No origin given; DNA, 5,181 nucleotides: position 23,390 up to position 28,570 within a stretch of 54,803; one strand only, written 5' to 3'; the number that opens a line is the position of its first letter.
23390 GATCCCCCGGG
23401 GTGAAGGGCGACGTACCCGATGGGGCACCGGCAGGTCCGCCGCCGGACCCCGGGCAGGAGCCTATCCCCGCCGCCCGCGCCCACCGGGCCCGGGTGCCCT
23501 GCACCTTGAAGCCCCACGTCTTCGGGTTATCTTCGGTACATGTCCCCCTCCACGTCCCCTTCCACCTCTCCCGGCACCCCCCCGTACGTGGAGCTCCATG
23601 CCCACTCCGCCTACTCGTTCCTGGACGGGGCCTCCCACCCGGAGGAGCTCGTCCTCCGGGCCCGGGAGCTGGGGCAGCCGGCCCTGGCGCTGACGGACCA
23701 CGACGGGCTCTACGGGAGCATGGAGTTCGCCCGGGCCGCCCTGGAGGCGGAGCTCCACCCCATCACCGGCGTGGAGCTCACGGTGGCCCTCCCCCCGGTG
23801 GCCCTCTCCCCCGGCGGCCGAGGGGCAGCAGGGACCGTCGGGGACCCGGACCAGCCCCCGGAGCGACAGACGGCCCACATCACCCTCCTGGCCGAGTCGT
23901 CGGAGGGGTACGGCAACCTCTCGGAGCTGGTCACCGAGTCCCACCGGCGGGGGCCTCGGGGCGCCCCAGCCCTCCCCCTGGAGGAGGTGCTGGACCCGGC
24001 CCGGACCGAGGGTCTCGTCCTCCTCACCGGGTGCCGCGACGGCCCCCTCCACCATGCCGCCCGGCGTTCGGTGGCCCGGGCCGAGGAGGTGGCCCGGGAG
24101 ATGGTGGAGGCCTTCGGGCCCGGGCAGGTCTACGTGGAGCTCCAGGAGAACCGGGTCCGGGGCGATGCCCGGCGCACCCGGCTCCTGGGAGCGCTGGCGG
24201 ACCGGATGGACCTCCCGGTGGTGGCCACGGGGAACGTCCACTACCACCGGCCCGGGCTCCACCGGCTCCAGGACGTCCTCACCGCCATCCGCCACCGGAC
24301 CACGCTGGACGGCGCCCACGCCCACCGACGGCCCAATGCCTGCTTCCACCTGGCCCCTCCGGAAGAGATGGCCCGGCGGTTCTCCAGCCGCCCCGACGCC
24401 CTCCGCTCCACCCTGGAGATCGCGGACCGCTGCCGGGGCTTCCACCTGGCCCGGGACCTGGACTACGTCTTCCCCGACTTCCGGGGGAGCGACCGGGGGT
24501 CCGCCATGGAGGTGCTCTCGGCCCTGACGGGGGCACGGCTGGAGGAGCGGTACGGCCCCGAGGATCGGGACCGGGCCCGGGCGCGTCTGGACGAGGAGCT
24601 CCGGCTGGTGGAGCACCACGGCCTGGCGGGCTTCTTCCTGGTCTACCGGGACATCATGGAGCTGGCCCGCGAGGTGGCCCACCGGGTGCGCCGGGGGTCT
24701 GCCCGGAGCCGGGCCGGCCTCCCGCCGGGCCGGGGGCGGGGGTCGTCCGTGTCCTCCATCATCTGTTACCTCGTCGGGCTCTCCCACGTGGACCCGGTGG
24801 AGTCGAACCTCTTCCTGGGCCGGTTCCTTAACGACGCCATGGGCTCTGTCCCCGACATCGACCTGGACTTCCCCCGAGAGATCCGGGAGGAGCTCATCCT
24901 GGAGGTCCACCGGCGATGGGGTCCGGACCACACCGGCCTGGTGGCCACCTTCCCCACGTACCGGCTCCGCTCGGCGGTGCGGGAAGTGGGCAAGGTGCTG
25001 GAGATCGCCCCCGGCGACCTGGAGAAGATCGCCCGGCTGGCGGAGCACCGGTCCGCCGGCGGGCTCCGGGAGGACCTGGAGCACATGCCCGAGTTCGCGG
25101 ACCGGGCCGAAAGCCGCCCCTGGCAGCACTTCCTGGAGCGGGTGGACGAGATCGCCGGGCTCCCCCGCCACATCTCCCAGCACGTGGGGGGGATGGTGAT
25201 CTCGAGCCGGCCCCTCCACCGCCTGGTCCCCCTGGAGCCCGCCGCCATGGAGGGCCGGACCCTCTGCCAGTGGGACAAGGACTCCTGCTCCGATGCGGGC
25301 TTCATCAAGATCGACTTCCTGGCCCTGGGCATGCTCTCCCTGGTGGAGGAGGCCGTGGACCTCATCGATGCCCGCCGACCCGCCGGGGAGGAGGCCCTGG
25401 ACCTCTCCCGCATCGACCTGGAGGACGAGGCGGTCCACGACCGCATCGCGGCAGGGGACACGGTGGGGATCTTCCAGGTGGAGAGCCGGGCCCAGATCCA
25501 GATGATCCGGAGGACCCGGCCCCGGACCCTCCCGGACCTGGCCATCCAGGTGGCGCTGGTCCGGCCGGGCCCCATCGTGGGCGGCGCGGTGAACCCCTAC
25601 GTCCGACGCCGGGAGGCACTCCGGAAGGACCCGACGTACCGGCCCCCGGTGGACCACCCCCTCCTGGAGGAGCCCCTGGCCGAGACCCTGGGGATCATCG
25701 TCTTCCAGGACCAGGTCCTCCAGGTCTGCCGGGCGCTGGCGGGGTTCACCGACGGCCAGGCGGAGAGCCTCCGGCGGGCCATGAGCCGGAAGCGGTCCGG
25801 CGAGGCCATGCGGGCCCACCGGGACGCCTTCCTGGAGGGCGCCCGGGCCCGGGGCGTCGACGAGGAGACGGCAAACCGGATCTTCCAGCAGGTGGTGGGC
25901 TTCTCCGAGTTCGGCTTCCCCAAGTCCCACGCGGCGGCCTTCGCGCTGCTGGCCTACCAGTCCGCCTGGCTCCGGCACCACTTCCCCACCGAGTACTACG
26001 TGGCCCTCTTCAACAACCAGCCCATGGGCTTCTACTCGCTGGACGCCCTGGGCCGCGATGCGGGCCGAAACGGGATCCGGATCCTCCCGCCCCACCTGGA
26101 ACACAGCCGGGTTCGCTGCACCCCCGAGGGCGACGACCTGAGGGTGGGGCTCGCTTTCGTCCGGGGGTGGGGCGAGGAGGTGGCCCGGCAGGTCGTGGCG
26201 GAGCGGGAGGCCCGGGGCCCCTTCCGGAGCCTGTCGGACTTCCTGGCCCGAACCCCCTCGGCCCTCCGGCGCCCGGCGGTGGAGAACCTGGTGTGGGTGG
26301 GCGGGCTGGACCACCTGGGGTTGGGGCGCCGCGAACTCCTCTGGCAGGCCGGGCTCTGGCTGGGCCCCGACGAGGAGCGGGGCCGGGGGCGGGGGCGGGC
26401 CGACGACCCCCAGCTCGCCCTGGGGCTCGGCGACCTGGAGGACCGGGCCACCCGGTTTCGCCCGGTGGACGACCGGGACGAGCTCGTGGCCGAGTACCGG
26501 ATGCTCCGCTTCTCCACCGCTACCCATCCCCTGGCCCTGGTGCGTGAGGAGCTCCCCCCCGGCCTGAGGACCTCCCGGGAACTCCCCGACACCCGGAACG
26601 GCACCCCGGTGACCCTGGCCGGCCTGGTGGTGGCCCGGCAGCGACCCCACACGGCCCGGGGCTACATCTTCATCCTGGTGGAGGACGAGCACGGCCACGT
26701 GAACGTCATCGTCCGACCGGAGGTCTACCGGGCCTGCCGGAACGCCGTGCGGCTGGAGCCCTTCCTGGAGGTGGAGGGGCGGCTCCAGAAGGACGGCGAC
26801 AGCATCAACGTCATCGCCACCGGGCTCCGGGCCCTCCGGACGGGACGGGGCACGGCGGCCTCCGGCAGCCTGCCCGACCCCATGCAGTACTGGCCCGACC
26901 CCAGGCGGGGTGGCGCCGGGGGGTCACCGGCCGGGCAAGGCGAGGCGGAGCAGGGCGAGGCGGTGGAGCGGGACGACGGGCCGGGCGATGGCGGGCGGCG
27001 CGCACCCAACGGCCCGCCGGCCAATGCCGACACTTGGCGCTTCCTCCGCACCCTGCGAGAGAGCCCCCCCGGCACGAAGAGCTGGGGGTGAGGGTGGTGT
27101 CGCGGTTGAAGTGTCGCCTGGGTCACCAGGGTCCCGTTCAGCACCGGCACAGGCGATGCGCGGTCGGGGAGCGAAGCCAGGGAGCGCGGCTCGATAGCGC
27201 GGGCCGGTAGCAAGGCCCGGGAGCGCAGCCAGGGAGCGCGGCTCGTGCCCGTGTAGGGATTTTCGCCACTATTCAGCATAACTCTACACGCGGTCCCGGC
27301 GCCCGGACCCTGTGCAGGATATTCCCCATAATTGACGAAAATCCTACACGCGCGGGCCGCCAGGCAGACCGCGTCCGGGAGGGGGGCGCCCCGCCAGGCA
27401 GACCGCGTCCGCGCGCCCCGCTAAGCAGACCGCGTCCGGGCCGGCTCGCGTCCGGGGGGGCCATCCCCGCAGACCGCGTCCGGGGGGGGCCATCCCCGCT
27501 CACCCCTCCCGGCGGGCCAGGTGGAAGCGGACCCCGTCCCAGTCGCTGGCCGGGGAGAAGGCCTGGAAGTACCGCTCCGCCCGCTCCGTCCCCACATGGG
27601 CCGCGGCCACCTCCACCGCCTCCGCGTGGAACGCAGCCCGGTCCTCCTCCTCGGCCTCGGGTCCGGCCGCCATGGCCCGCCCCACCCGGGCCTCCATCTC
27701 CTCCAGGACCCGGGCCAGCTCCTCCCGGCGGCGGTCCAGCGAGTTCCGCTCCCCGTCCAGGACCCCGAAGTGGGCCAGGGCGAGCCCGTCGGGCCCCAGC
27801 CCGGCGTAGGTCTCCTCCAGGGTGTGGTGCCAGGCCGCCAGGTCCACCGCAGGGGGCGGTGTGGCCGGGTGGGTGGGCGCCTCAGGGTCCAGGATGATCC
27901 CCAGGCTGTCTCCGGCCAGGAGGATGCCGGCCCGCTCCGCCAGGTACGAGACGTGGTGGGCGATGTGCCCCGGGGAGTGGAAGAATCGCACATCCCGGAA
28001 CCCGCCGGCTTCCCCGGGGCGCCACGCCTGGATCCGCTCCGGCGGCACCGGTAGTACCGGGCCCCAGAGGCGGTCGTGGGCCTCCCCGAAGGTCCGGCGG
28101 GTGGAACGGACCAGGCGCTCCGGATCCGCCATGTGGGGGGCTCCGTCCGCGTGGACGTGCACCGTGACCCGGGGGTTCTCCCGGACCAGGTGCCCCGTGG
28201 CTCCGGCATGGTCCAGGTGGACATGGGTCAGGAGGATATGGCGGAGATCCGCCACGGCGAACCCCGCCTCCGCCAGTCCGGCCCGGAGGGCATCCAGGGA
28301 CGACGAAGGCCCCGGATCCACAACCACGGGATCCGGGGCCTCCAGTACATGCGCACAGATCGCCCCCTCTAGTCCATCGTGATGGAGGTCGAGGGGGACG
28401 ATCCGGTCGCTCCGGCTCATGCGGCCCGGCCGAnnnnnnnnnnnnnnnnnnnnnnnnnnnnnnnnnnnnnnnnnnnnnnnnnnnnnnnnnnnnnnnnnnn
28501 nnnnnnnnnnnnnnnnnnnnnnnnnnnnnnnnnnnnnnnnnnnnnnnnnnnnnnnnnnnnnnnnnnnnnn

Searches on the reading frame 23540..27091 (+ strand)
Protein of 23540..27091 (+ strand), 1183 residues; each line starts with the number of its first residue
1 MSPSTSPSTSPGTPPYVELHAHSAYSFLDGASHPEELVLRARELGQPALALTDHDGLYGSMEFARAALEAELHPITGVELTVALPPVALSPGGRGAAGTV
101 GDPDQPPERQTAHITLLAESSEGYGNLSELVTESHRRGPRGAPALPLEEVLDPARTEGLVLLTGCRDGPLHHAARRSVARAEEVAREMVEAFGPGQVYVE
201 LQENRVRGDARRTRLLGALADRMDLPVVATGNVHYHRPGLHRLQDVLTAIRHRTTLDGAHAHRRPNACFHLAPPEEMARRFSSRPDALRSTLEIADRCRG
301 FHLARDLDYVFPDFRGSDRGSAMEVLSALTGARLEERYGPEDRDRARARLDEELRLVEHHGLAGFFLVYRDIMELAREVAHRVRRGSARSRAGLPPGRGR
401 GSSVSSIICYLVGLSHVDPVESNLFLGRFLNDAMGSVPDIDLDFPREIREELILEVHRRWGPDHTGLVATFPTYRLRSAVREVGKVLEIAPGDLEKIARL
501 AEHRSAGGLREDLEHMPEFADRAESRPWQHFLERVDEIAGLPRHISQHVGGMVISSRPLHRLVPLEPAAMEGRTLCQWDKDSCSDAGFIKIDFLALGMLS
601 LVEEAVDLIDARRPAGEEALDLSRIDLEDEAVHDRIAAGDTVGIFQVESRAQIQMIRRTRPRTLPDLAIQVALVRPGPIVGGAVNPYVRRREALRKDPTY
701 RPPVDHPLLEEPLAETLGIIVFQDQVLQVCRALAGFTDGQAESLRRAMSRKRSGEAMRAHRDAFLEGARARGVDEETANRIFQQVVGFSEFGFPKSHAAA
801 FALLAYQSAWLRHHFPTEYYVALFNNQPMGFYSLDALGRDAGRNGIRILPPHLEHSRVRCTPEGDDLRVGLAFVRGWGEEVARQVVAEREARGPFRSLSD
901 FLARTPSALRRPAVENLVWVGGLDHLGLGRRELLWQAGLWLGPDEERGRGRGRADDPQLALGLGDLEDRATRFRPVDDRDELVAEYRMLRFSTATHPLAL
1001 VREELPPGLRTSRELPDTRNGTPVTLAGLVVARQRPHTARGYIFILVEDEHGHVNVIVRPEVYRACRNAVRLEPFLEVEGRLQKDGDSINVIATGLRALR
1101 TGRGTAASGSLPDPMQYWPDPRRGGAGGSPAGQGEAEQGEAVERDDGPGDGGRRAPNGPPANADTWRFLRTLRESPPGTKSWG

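Call 8: search_protein_families(library=pfam, proteins=[window:23540-27091:+])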
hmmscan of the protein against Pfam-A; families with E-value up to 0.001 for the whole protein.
window:23540-27091:+ (1183 aa): 5 families
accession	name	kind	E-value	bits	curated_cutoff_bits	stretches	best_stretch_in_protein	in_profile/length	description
PF07733.18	DNA_pol3_alpha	-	1e-61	209.3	23.9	1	325-595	2-260/260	Bacterial DNA polymerase III alpha NTPase domain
PF17657.6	DNA_pol3_finger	-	7.2e-44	149.5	22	1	598-771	1-165/166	Bacterial DNA polymerase III alpha subunit finger domain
PF02811.25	PHP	-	2.4e-35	122.7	26.4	1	18-203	1-163/164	PHP domain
PF14579.12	HHH_6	-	6.5e-21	74.8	25.6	1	845-933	1-90/90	Helix-hairpin-helix motif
PF01336.31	tRNA_anti-codon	-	1.3e-08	35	27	1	1024-1097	1-73/75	OB-fold nucleic acid binding domain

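Call 36: search_protein_families(library=ncbifam, proteins=[window:23540-27091:+], max_evalue=0.01)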
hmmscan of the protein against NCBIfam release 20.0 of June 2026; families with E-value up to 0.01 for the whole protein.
window:23540-27091:+ (1183 aa): 19 families
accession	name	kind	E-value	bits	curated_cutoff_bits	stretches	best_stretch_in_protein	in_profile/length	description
NF004225.0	PRK05672.1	subfamily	1.9e-281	936.7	939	1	13-1102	3-1035/1047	error-prone DNA polymerase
NF004226.0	PRK05673.1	equivalog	1.5e-214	715.2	1002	1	14-1101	4-1064/1146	DNA polymerase III subunit alpha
NF005298.0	PRK06826.1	equivalog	4.3e-197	657.2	1260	1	15-1100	4-1073/1151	DNA polymerase III subunit alpha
TIGR00594.1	polc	superfamily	4.7e-197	657.3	434.35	1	16-1058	1-1021/1022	DNA polymerase III subunit alpha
NF005617.0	PRK07374.1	equivalog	9.1e-147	490.8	1653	1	16-1097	3-1078/1170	DNA polymerase III subunit alpha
NF005377.0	PRK06920.1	equivalog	6.7e-141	471.2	1806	1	16-1099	3-1023/1108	DNA polymerase III subunit alpha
NF005582.0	PRK07279.1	equivalog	1.4e-115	387.5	1279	2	225-1097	148-962/1033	DNA polymerase III subunit alpha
NF005516.0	PRK07135.1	equivalog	2.2e-105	353.8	1084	2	289-917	197-803/974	DNA polymerase III DnaE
NF007079.0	PRK09532.1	equivalog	2.9e-94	317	1525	1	16-793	3-776/876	DNA polymerase III subunit alpha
NF004550.0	PRK05898.1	equivalog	1e-90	305.3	1182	2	321-933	226-816/971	DNA polymerase III subunit alpha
NF001688.0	PRK00448.1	equivalog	7e-35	120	873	3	109-421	612-914/1445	PolC-type DNA polymerase III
TIGR01405.1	polC_Gram_pos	equivalog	1.1e-29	102.8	1043.45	4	109-376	378-648/1211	DNA polymerase III subunit alpha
NF005616.0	PRK07373.1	equivalog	7e-26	90.8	646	1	792-1093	37-354/449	DNA polymerase III subunit alpha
NF041577.1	nside_bi_sphtase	equivalog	7.4e-11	41.7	400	1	17-83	4-68/276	3',5'-nucleoside bisphosphate phosphatase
NF047791.1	RNaseRnm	equivalog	5.8e-06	25.8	375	1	17-81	3-67/275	RNase RNM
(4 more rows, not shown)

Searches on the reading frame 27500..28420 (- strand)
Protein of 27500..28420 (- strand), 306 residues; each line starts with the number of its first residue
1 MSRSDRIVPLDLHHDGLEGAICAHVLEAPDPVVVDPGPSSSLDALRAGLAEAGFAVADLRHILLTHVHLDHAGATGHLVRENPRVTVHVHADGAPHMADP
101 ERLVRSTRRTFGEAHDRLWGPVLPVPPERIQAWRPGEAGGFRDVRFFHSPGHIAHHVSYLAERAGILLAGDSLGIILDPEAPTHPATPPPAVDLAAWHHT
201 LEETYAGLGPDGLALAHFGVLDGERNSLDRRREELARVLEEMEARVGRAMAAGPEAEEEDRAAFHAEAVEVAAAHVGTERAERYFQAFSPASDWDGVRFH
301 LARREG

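Call 18: search_protein_families(library=pfam, proteins=[window:27500-28420:-], max_evalue=0.01)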
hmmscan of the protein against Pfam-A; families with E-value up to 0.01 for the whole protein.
window:27500-28420:- (306 aa): 2 families
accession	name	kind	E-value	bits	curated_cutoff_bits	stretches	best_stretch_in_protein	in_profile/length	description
PF00753.33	Lactamase_B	-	1.1e-18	68.3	22.7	1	32-202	18-182/196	Metallo-beta-lactamase superfamily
PF12706.13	Lactamase_B_2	-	1.2e-05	25.4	27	1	32-108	3-81/200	Beta-lactamase superfamily domain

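Call 36: search_protein_families(library=ncbifam, proteins=[window:27500-28420:-], max_evalue=0.01)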
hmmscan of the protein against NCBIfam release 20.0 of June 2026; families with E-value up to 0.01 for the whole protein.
window:27500-28420:- (306 aa): 27 families (the best 25 are shown)
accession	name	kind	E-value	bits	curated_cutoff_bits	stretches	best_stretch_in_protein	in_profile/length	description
TIGR03413.1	GSH_gloB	equivalog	4e-09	36.2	200.8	1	31-91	22-75/248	hydroxyacylglutathione hydrolase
NF033105.1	bla_subclass_B3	equivalog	9e-09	35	240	1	31-98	34-100/257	subclass B3 metallo-beta-lactamase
NF047979.1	lactonase_AidB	equivalog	1.7e-07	30.8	360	1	40-173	75-207/271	AidB family quorum-quenching N-acyl homoserine lactonase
NF053820.1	MBLfold_Strvi7410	exception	1.8e-07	30.9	525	1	22-92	25-97/343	Strvi_7410 family MBL fold metallo-hydrolase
NF045699.1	AHLLactAiiA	equivalog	1.7e-05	24.1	375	1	43-79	80-116/251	quorum-quenching N-acyl homoserine lactonase AiiA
NF045700.1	AHLLactAttM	equivalog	2.1e-05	24.2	390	1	47-78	82-113/257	AttM family quorum-quenching N-acyl homoserine lactonase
NF033106.1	blaL1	exception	3.4e-05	22.9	560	1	30-83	69-122/290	L1 family subclass B3 metallo-beta-lactamase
NF012140.0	blaBJP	exception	8.8e-05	21.4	600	1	33-81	68-116/294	BJP family subclass B3 metallo-beta-lactamase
NF000427.2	blaCAU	exception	9.4e-05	21.8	500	1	16-80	22-87/262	CAU/MBL1b family subclass B3 metallo-beta-lactamase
NF000456.2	blaMSI-1_fam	exception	0.0002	20.7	550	1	31-81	59-109/289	MSI-1 family subclass B3 metallo-beta-lactamase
NF047896.1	blaMIM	exception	0.00023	20.6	640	1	31-79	81-129/306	MIM family subclass B3 metallo-beta-lactamase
NF000405.1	HARLDQ_not_B3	exception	0.00039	20.1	350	1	32-79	52-99/267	HARLDQ motif MBL-fold protein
NF001911.0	PRK00685.1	equivalog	0.00057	19.4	144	1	57-87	39-68/228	metal-dependent hydrolase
NF041137.2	B3_blaSPR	exception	0.00078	18.9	550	1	26-79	67-121/296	SPR family subclass B3 metallo-beta-lactamase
NF012229.1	bla_class_B_core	domain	0.0012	19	100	1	31-102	26-93/139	metallo-beta-lactamase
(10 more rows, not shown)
